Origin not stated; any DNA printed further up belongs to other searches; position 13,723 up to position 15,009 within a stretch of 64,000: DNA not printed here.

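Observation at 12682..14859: Three-gene islet next to the tRNA: frameshifted P-loop kinase, ACT-less prephenate-dehydratase domain, divergent RlmN/Cfr-like radical SAM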

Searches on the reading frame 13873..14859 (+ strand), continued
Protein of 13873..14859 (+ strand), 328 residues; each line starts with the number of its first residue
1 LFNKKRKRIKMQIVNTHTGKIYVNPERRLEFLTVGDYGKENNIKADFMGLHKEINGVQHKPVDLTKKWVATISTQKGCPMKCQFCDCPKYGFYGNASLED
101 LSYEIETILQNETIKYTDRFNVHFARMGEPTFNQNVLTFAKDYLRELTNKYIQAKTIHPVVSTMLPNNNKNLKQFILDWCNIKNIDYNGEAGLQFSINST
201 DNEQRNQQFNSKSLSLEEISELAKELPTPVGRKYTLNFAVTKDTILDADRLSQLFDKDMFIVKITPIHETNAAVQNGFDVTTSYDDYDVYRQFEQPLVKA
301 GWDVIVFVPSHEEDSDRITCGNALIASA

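Call 49: fold_search(model_id=the predicted structure, library=pdb)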
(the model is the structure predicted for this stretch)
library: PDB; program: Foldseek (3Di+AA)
matches with E <= 10: 1134; with E <= 0.001: 11
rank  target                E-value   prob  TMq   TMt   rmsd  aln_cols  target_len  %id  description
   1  5hr7_A                3.9e-10  1.00  0.62  0.55   5.1       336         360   14  X-ray crystal structure of C118A RlmN from Escherichia coli with cross-linked in vitro transcribed tRNA (released 2016-04-13)
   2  6fz6_A                4.4e-09  1.00  0.67  0.62   3.8       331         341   16  Crystal Structure of a radical SAM methyltransferase from Sphaerobacter thermophilus (released 2019-04-10)
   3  3rfa_B                5.6e-09  1.00  0.59  0.53   5.6       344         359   14  X-ray structure of RlmN from Escherichia coli in complex with S-adenosylmethionine (released 2011-05-11)
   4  5hr6_A                6.7e-09  1.00  0.61  0.56   4.9       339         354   14  X-ray crystal structure of C118A RlmN with cross-linked tRNA purified from Escherichia coli (released 2016-04-13)
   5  4pl1_A                7.5e-08  1.00  0.54  0.52   5.7       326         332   14  X-ray crystal structure of C118A RlmN from Escherichia coli with S-adenosylmethionine (released 2014-05-28)
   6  4pl1_B                1.2e-07  1.00  0.58  0.52   5.6       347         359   13  X-ray crystal structure of C118A RlmN from Escherichia coli with S-adenosylmethionine (released 2014-05-28)
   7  3rf9_A                2.0e-07  1.00  0.57  0.52   5.1       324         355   14  X-ray structure of RlmN from Escherichia coli (released 2011-05-11)
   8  3rf9_B                2.4e-07  1.00  0.56  0.52   5.0       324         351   13  X-ray structure of RlmN from Escherichia coli (released 2011-05-11)
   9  4pl2_A                3.5e-07  1.00  0.58  0.53   5.3       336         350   14  X-ray crystal structure of C118A RlmN from Escherichia coli (released 2014-05-28)
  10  9p0p                  1.4e-04  1.00  0.52  0.54   5.3       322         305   13  Crystal structure of 23S rRNA methyltransferase Cfr, apoenzyme (released 2025-07-16)
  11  5why_B                5.9e-04  1.00  0.48  0.38   6.9       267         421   15  Structural Insights into Thioether Bond Formation in the Biosynthesis of Sactipeptides (released 2017-07-26)
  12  9a6d_A                1.3e-03  0.99  0.39  0.29   7.3       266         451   14  Integrative model of MTAB-YVFG by crosslinking MS and deep learning (released 2024-09-18)
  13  5why_A                2.2e-03  1.00  0.44  0.35   5.2       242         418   15  Structural Insights into Thioether Bond Formation in the Biosynthesis of Sactipeptides (released 2017-07-26)
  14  2yx0                  2.3e-03  1.00  0.47  0.46   5.6       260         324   14  Crystal structure of P. horikoshii TYW1 (released 2007-10-30)
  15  4u0o                  3.2e-03  0.99  0.47  0.53   6.1       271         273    9  Crystal structure of Thermosynechococcus elongatus Lipoyl Synthase 2 complexed with MTA and DTT (released 2014-08-20)
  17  6b4c_E                4.1e-03  0.99  0.39  0.47   4.8       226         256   15  Structure of Viperin from Trichoderma virens (released 2018-07-25)
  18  6p78                  4.6e-03  0.96  0.40  0.51   7.1       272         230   15  queuine lyase from Clostridium spiroforme bound to SAM and queuine (released 2019-09-18)
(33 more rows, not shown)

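Call 50: search_protein_families(library=phrogs, proteins=[window:13903-14859:+], max_evalue=0.001)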
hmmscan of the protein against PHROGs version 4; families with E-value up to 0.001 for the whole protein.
window:13903-14859:+ (318 aa): 1 family
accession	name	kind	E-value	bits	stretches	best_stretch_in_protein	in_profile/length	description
phrog_24834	-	unknown function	3.8e-105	352.6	1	6-316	9-323/336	-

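Call 51: search_protein_families(library=padloc, proteins=[window:13903-14859:+], max_evalue=0.01)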
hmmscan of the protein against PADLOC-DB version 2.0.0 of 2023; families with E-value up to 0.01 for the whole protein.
window:13903-14859:+ (318 aa): 0 families

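Call 52: search_solved_structures(query=A1, max_evalue=0.01, show_alignments=3)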
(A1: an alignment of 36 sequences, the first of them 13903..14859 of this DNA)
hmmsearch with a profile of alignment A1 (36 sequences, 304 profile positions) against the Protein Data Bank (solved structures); distinct sequences matched with E-value up to 0.01: 6.
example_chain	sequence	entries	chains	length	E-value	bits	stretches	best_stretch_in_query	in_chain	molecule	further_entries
6fz6_A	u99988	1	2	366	8.3e-19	70.5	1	40-243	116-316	Probable dual-specificity RNA methyltransferase RlmN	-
9p0p_A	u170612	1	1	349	5.3e-18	67.9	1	2-293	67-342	Ribosomal RNA large subunit methyltransferase Cfr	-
4pl1_B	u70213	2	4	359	1.5e-17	66.4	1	34-295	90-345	Dual-specificity RNA methyltransferase RlmN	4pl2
5hr6_A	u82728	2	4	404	2.2e-17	65.9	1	34-295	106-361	RlmN methylase | Dual-specificity RNA methyltransferase RlmN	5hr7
3rf9_A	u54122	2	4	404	3.3e-17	65.3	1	34-295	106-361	Ribosomal RNA large subunit methyltransferase N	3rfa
5wgg_A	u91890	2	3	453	0.0083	18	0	43-124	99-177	Radical SAM domain protein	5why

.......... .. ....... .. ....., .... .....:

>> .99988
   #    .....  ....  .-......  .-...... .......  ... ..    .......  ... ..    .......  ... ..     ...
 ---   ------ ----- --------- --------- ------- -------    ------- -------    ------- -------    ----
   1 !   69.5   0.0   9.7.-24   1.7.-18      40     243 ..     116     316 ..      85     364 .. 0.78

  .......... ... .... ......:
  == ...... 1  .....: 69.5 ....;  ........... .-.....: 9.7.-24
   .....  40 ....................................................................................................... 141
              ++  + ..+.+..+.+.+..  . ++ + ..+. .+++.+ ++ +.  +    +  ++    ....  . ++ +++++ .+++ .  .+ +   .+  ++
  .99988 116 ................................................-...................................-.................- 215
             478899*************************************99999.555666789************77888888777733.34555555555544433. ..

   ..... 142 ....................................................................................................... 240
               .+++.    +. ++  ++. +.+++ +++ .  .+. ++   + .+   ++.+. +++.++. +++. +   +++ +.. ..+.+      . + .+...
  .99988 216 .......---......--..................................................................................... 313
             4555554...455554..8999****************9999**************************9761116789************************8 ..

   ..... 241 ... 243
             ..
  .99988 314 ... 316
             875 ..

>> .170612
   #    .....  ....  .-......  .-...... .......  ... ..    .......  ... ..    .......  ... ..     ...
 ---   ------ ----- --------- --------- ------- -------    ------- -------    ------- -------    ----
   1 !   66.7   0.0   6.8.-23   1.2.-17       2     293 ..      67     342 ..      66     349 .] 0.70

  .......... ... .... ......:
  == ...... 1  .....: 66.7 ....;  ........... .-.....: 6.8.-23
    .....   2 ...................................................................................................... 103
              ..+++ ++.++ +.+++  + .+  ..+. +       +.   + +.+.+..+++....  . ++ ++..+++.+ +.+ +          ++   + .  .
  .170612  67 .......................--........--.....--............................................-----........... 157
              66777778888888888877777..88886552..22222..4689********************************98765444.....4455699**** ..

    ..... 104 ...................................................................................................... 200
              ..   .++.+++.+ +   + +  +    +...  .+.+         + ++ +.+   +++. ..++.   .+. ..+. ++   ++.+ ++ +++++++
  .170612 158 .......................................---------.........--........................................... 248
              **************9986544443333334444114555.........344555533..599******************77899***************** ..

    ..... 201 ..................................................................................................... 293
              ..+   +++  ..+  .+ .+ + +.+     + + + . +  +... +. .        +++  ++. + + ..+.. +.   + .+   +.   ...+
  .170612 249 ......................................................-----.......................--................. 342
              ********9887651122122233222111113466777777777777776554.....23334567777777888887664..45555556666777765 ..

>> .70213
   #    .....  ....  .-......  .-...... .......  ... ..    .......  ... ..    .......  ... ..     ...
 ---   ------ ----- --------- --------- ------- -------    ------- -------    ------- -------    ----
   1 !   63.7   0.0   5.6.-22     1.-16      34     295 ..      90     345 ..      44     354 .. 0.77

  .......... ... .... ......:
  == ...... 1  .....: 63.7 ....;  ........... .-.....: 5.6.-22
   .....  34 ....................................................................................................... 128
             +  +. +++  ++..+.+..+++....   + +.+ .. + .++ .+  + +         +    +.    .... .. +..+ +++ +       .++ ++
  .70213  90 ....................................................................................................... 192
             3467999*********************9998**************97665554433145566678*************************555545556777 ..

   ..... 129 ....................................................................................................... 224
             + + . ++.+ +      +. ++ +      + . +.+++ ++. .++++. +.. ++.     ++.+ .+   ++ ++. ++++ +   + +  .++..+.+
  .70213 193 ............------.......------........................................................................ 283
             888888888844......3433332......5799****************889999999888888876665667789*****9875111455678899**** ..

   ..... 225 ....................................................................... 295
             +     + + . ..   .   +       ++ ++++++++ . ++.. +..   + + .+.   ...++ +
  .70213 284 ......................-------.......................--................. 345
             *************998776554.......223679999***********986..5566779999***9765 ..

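Call 55: find_related_loci(query=window:13903-14859:+, collection=genome_contigs, flank=8000)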
Query window:13903-14859:+ (318 aa) in genome_contigs; peptide patterns used: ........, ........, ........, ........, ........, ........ (x = any residue, [..] = any of these).
53 stretches matched a pattern; 25 encode a relative of the query (tblastn E <= 1e-3); 25 distinct loci.
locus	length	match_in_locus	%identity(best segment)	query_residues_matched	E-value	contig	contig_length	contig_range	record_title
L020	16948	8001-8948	88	1-316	0e+0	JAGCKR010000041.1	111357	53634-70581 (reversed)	MAG: Alphaproteobacteria bacterium isolate RGIG9879 Yak_Rectum-4__c403865, whole genome shotgun sequence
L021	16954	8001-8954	87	1-318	0e+0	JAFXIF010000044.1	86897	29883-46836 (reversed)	MAG: Alphaproteobacteria bacterium isolate RGIG6438 Sheep_Rectum.Co__c2225646, whole genome shotgun sequence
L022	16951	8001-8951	87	1-317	0e+0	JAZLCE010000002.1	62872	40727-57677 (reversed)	MAG: Alphaproteobacteria bacterium isolate T1900045053_TC20190046.MAGScoT_cleanbin_000005 SGB_4532_k141_4320286, whole g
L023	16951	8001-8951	86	1-317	0e+0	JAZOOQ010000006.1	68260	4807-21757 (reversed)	MAG: Alphaproteobacteria bacterium isolate T1900045627_YK20190321.MAGScoT_cleanbin_000013 SGB_8036_k141_2634181, whole g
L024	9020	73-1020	84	1-316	0e+0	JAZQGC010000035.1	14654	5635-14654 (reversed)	MAG: Candidatus Enterousia sp. isolate T1900044631_TS20190097.MAGScoT_cleanbin_000038 SGB_1040_k141_1088300, whole genom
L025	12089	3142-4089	84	1-316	0e+0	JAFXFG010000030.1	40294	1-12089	MAG: Alphaproteobacteria bacterium isolate RGIG6362 Sheep_Rectum-4__c497813, whole genome shotgun sequence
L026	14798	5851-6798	84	1-316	0e+0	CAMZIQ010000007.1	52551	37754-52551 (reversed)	MAG TPA_asm: uncultured proteobacterium isolate SRR10912534_bin.71_metaWRAP_v1.3_MAG genome assembly, contig: ERZ1421001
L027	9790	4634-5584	83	1-317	0e+0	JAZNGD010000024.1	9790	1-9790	MAG: Candidatus Enterousia sp. isolate T1900044708_TS20190174.MAGScoT_cleanbin_000035 SGB_1823_k141_1264457, whole genom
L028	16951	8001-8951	83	1-317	0e+0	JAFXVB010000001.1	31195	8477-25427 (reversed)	MAG: Alphaproteobacteria bacterium isolate RGIG6772 Sheep_Rumen-3__c68593, whole genome shotgun sequence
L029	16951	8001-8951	82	1-317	0e+0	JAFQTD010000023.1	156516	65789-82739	MAG: Alphaproteobacteria bacterium isolate RGIG2127 Goat_Colon-5__c267425, whole genome shotgun sequence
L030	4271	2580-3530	80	1-317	0e+0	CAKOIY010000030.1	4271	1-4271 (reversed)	MAG: uncultured Bacilli bacterium isolate REFINED_METABAT215_TOP10_CONTIGS_1500_ASSEMBLY_K77_MERGED__Hadza_MoBio_hadza-A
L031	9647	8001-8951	81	1-317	0e+0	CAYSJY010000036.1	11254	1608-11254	MAG TPA_asm: uncultured Muribaculaceae bacterium isolate SRP141132_co3_347 genome assembly, contig: NODE_5421_length_112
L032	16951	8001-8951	80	1-317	8e-180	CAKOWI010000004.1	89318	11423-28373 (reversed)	MAG: uncultured Bacilli bacterium isolate REFINED_METABAT215_TOP10_CONTIGS_1500_ASSEMBLY_K77_MERGED__Hadza_MoBio_hadza-A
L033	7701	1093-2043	79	1-317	3e-180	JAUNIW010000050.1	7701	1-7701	MAG: Pseudomonadota bacterium isolate S29M_St_20 NODE_3477_length_7701_cov_5.724954, whole genome shotgun sequence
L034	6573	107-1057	79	1-317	8e-179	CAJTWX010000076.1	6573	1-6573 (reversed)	MAG TPA_asm: uncultured Alphaproteobacteria bacterium isolate MGBC117992 genome assembly, contig: MGBC117992.76, whole g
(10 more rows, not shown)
